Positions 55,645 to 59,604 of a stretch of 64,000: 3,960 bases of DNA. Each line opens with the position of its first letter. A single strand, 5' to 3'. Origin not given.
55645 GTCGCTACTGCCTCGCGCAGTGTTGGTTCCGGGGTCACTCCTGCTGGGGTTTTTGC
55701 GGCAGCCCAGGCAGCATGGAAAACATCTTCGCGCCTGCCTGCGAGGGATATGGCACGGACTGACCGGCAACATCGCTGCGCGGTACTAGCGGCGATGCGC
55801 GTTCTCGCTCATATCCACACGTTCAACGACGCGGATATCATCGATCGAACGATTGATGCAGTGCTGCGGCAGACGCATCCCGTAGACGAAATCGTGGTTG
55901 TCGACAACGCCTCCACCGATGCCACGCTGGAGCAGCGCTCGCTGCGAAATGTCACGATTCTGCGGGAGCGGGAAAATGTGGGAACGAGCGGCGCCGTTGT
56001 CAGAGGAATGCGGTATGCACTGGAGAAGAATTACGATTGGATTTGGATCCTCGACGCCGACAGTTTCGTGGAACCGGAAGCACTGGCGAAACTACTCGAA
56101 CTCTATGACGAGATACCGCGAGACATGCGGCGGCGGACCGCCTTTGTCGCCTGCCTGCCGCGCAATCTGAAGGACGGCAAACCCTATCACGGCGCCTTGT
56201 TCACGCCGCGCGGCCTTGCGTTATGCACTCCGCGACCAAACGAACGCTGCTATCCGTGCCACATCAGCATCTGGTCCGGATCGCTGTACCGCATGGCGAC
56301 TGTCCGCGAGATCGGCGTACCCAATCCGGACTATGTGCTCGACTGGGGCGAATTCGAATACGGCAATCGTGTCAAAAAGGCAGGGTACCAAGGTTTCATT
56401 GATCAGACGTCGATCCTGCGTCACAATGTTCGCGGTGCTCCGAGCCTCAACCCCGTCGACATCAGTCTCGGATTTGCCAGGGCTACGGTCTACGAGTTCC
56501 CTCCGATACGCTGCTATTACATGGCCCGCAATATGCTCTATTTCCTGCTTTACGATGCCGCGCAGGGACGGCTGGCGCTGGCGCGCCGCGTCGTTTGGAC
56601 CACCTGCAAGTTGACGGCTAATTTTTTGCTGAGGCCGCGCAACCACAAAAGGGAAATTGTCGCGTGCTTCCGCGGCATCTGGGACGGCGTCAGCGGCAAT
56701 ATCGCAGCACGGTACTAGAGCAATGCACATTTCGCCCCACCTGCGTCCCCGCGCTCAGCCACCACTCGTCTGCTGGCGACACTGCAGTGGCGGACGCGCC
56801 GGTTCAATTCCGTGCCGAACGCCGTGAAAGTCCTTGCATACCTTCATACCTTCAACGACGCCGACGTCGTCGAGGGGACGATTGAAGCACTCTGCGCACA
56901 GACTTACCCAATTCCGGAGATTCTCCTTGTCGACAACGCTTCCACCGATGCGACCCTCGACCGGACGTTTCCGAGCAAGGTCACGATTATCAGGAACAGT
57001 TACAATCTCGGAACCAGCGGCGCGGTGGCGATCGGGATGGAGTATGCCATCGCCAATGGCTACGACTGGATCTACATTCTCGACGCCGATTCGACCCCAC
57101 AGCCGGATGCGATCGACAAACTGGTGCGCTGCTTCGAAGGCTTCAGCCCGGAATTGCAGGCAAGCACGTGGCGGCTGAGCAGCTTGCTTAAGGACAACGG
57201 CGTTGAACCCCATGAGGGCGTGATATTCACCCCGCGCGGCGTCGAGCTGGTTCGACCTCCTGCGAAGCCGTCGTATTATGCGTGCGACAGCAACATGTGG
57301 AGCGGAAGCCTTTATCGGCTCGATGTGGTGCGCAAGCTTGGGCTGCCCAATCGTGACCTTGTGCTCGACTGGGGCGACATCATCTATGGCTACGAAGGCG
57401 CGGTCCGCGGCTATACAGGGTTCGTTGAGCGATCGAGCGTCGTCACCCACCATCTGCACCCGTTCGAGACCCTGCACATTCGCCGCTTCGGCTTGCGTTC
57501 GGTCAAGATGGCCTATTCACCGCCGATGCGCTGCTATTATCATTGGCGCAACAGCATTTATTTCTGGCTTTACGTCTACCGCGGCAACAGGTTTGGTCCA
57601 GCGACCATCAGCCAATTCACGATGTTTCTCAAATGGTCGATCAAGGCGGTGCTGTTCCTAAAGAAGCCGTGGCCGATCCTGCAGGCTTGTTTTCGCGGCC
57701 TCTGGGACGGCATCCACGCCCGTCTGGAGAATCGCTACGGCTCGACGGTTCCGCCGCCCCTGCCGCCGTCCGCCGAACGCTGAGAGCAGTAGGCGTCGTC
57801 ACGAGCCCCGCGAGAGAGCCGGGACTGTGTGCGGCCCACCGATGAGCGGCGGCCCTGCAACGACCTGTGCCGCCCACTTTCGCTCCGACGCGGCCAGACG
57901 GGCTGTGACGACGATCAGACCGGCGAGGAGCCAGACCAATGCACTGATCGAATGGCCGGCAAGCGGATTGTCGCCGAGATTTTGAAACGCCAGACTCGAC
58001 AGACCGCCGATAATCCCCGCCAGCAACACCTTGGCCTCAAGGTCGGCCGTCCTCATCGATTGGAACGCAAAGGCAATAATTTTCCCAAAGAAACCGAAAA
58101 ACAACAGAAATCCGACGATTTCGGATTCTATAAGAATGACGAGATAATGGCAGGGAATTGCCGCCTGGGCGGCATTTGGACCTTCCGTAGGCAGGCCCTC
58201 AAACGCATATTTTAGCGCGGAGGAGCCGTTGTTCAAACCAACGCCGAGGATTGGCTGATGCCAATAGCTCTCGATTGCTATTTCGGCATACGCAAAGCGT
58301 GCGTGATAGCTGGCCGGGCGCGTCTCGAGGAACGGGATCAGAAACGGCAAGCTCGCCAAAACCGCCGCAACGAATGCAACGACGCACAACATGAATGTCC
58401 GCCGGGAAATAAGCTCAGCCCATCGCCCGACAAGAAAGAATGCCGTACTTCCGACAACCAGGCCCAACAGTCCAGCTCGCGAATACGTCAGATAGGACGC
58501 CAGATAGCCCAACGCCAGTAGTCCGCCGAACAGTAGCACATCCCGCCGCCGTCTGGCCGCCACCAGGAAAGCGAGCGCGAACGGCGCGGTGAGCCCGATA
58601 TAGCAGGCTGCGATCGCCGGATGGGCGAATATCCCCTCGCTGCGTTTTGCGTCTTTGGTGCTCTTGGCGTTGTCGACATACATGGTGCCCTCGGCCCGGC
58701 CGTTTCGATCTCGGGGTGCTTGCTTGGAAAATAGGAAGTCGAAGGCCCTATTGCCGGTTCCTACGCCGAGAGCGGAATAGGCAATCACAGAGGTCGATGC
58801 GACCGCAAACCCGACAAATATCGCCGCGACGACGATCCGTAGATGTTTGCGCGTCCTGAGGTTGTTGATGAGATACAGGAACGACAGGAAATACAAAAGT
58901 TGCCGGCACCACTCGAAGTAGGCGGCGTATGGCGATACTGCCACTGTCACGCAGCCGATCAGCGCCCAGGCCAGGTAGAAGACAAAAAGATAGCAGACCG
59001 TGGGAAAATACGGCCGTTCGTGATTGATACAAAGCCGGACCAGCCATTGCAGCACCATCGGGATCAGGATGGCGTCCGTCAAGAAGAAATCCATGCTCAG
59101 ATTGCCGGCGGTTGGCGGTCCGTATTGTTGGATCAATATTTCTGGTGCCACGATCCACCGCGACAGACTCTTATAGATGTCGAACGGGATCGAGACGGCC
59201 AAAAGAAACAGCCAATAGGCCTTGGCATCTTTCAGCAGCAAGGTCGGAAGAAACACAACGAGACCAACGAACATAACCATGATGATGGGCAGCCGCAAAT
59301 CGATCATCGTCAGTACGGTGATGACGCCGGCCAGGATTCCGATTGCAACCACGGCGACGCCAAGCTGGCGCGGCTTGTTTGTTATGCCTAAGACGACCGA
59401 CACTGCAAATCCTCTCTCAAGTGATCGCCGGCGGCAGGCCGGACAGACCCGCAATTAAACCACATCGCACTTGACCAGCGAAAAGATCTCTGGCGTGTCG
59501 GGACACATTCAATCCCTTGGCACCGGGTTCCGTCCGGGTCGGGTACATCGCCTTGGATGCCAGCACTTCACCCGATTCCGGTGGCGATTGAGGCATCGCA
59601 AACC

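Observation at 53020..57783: Head-to-tail array of five paralogous GT2 glycosyltransferase genes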

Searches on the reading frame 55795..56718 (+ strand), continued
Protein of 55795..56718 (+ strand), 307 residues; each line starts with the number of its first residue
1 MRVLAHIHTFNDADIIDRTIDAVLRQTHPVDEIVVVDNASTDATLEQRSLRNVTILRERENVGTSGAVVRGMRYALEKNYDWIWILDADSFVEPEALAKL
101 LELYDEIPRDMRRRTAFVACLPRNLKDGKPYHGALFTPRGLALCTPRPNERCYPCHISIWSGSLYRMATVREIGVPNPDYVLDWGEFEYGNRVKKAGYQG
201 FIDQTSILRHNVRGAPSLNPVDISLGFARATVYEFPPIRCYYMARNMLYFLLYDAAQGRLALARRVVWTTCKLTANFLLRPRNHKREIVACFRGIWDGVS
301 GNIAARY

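Call 36: fold_search(model_id=the predicted structure, library=pdb)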
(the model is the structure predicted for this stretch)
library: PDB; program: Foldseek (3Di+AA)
matches with E <= 10: 1623; with E <= 0.001: 475
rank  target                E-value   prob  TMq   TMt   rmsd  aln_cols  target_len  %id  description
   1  6nqt_E                2.5e-13  1.00  0.63  0.42   9.0       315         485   18  GalNac-T2 soaked with UDP-sugar (released 2020-01-29)
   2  4fiy_A                3.6e-13  1.00  0.69  0.36   6.2       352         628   15  Crystal Structure of GlfT2 Complexed with UDP (released 2012-06-20)
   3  6egs_A                3.8e-13  1.00  0.54  0.36   3.9       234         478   20  Crystal structure of the GalNAc-T2 F104S mutant in complex with UDP-GalNAc (released 2018-04-11)
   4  4d0z_F                7.0e-13  1.00  0.63  0.41   9.7       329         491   17  GalNAc-T2 crystal soaked with UDP-5SGalNAc, mEA2 and manganese (Higher resolution dataset) (released 2014-05-28)
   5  6egs_B                9.5e-13  1.00  0.54  0.37   3.9       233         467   20  Crystal structure of the GalNAc-T2 F104S mutant in complex with UDP-GalNAc (released 2018-04-11)
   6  9dtp_C                9.5e-13  1.00  0.66  0.35   6.3       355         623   16  GlfT2 from Nocardia brasiliensis (released 2025-10-08)
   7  9omk_B                9.5e-13  1.00  0.58  0.68  10.2       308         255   18  WrtF fucosyltransferase - trisaccharide acceptor (released 2025-10-29)
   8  9omn_B                9.5e-13  1.00  0.58  0.64  12.0       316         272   18  WrtF fucosyltransferase - GDP-2-deoxy-2-fluoro-beta-L-fucose (released 2025-10-29)
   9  6e7i_A                1.3e-12  1.00  0.63  0.41   9.3       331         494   16  Human ppGalNAcT2 I253A/L310A Mutant with EA2 and UDP (released 2020-01-29)
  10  9omm_A                1.6e-12  1.00  0.56  0.65  10.8       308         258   18  WrtF fucosyltransferase - tetrasaccharide product (released 2025-10-29)
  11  9omh_A                2.0e-12  1.00  0.57  0.63  11.2       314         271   18  WrtF fucosyltransferase - Apo (released 2025-10-29)
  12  6nqt_F                2.0e-12  1.00  0.57  0.38   7.4       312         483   16  GalNac-T2 soaked with UDP-sugar (released 2020-01-29)
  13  4d0z_C                2.2e-12  1.00  0.54  0.36   3.9       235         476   20  GalNAc-T2 crystal soaked with UDP-5SGalNAc, mEA2 and manganese (Higher resolution dataset) (released 2014-05-28)
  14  9omn_A                2.4e-12  1.00  0.57  0.68  10.6       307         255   18  WrtF fucosyltransferase - GDP-2-deoxy-2-fluoro-beta-L-fucose (released 2025-10-29)
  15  9omm_B                2.4e-12  1.00  0.58  0.65  11.5       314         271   17  WrtF fucosyltransferase - tetrasaccharide product (released 2025-10-29)
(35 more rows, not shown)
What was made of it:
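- On CAZy GT2 / Pfam PF00535 (GT-A fold glycosyltransferase): 475 PDB matches at E<=0.001; the 50 listed are GT-A glycosyltransferases (GlfT2, GalNAc-T2, WrtF, heparosan synthase and others), led by the first three at probability 1.00 (call 36).
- Closest known: Mycobacterial galactofuranosyltransferases GlfT1 and GlfT2. Same: They share a GT-A core followed by C-terminal helices (call 36).
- Its best fold matches are GT-A enzymes: GlfT2 (TM 0.66-0.69), GalNAc-T2 and WrtF (call 36).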

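Call 62: search_protein_representatives(alignment_id=A2)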
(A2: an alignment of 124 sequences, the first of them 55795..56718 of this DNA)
Query: 124 sequences, 307 profile positions. Proteins with E-value up to 0.001 (for the whole library): 63175; up to 1e-10: 10480; up to 1e-30: 192. The best 150 are listed.
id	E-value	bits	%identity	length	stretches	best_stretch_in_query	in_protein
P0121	1.0e-129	448.8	-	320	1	1-307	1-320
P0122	1.2e-129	448.6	-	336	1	3-290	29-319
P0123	1.7e-125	434.9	-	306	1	1-243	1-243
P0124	2.2e-107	375.4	-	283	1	25-307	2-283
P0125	4.0e-107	374.6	-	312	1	1-307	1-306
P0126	2.4e-100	352.3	-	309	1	1-307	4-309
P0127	3.7e-98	345.2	-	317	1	2-307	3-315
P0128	8.6e-98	344.0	-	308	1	1-307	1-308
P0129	1.8e-94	333.1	-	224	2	150-307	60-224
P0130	3.5e-92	325.5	-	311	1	2-307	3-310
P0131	1.5e-86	307.1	-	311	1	1-304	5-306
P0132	1.5e-86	307.1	-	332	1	1-304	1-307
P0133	6.0e-82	291.9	-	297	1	1-296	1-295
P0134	4.5e-81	289.1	-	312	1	1-306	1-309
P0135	1.5e-75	270.9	-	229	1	1-213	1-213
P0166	9.5e-49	182.9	-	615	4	5-215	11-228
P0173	3.7e-46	174.4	-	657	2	3-294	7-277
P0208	6.5e-39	150.6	-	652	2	7-213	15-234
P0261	1.0e-32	130.2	-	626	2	2-251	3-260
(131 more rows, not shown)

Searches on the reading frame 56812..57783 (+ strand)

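Call 5: search_protein_families(library=pfam, proteins=[window:56812-57783:+], max_evalue=0.01)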
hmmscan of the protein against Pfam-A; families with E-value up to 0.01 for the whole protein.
window:56812-57783:+ (323 aa): 2 families
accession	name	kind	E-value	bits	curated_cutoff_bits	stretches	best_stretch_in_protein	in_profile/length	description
PF00535.33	Glycos_transf_2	-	2e-18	67.4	23.3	1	13-108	6-103/168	Glycosyl transferase family 2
PF13641.12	Glyco_tranf_2_3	-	6.4e-08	33.3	27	1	13-108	9-111/230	Glycosyltransferase like family 2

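Call 6: search_protein_families(library=ncbifam, proteins=[window:56812-57783:+], max_evalue=0.01)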
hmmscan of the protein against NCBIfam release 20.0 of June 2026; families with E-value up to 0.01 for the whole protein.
window:56812-57783:+ (323 aa): 16 families
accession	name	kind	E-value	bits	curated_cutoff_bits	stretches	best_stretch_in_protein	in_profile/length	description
TIGR01556.1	rhamnosyltran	subfamily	7.9e-16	58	200.55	1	23-252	13-236/281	rhamnosyltransferase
NF050113.1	gal_furan_GlfT1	equivalog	2.8e-13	49.8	330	1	9-250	3-241/290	galactofuranosyltransferase GlfT1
TIGR03937.1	PgaC_IcaA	equivalog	3.3e-07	29.6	422.3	1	10-118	50-159/407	poly-beta-1,6-N-acetyl-D-glucosamine synthase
NF058614.1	PPMAGASynPpgS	equivalog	3.7e-07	29.8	370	1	12-104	7-97/226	polyprenyl-phospho-N-acetylgalactosaminyl synthase PpgS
NF045692.1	OglycostaseCruG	equivalog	2.1e-06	26.9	600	1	11-107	47-151/386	2'-O-glycosyltransferase CruG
TIGR04283.1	glyco_like_mftF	equivalog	4.4e-06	26.4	182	1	13-108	7-97/221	TIGR04283 family arsenosugar biosynthesis glycosyltransferase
NF047683.1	TeichurnBiosyTuaG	equivalog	5.7e-06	26.1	400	1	12-108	13-111/252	teichuronic acid biosynthesis protein TuaG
TIGR03469.1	HpnB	hypoth_equivalog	6.3e-06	25.5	379.25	1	7-108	46-160/386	hopene-associated glycosyltransferase HpnB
NF053739.1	GlytfEpsEBac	equivalog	8.7e-05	21.6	450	1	9-103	5-102/265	glycosyltransferase EpsE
NF041875.1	EPS_EpsD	equivalog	0.00032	20.2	370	1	12-105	6-101/325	exopolysaccharide biosynthesis glycosyltransferase EpsD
TIGR03965.1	mycofact_glyco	equivalog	0.00036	19.5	280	1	18-125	87-194/467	mycofactocin biosynthesis glycosyltransferase MftF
NF047588.1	GlcsyltransPgfSStrep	equivalog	0.00066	19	500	1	14-109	10-111/308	glycosyltransferase PgfS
TIGR03111.1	glyc2_xrt_Gpos1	hypoth_equivalog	0.00088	18.2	363.95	1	13-119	57-166/439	TIGR03111 family XrtG-associated glycosyltransferase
TIGR04182.1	glyco_TIGR04182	equivalog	0.001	18.6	325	1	8-106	3-95/293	S-layer glycoprotein N-glycosyltransferase AglJ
NF007482.0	PRK10073.1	equivalog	0.001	18.2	423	1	12-105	13-107/334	glycosyltransferase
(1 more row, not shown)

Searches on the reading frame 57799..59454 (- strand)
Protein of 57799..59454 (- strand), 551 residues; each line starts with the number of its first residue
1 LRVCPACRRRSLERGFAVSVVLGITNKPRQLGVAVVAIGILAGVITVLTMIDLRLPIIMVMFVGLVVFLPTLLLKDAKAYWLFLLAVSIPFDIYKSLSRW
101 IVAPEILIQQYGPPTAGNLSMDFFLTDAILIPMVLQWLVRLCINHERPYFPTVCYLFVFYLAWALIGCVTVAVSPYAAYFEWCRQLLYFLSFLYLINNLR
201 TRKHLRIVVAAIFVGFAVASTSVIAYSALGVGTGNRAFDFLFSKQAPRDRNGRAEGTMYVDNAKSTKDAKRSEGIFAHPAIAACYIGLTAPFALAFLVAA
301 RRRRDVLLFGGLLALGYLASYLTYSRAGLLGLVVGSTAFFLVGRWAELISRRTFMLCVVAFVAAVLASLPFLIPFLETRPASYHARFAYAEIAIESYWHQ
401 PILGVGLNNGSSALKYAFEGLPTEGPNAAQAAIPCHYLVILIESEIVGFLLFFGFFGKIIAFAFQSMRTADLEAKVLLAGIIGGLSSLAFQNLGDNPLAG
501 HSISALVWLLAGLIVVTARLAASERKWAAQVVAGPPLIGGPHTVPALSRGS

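Call 5: search_protein_families(library=pfam, proteins=[window:57799-59454:-], max_evalue=0.01)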
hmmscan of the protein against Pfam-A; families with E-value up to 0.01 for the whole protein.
window:57799-59454:- (551 aa): 1 family
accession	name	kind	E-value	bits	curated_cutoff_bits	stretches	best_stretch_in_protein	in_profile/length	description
PF04932.20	Wzy_C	-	5e-10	39.8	31.7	1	313-453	3-149/149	O-Antigen ligase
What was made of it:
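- On Wzx/Wzy-dependent exopolysaccharide locus: 57799-59454(-) matches PF04932 Wzy_C at 39.8 bits against 31.7 (call 5).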
